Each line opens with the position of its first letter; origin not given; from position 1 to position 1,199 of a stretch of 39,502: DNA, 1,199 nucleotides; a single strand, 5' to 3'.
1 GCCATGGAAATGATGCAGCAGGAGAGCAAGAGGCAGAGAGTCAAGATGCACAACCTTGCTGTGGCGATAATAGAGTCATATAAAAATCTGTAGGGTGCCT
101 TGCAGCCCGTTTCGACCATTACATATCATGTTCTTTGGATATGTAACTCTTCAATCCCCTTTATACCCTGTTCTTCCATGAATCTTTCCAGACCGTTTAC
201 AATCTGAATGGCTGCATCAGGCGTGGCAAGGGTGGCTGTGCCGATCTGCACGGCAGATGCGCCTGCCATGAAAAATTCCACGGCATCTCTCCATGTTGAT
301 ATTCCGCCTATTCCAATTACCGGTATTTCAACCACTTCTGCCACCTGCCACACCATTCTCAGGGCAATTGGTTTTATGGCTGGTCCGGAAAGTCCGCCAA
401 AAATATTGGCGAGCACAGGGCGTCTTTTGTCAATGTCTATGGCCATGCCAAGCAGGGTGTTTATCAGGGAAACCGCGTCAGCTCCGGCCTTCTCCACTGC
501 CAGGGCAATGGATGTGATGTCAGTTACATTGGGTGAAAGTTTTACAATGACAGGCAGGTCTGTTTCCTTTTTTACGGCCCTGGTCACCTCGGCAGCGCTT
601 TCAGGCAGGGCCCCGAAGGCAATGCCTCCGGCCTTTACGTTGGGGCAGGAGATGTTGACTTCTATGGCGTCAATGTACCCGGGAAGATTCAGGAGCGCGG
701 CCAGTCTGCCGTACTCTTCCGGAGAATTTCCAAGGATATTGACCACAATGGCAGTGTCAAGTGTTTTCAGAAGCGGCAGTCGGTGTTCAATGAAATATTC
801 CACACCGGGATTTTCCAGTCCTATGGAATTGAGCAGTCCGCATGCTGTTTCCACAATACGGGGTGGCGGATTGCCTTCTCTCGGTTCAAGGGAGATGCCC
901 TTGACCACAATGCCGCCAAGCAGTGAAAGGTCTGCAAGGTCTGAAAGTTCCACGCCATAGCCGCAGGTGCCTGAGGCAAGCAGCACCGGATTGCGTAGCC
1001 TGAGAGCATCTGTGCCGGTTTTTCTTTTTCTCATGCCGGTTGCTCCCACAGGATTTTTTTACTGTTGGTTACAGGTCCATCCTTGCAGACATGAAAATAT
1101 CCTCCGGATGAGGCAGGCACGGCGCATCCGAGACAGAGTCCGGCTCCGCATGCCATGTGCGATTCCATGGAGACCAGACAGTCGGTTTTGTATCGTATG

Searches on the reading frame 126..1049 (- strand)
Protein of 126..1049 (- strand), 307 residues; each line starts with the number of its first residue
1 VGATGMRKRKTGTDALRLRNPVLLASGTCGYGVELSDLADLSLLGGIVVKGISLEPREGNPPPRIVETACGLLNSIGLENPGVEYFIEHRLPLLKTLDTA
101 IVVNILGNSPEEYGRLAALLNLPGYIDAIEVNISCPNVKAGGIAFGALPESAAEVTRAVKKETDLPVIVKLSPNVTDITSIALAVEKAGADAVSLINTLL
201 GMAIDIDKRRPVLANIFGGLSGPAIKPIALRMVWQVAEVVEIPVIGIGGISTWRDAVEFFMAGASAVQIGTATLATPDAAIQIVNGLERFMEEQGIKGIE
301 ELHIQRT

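Call 30: find_encoding_contigs(protein=window:126-1049:-, flank=10000, max_places=4)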
Protein window:126-1049:- (307 aa): no gene with exactly this product is on record in the collection.
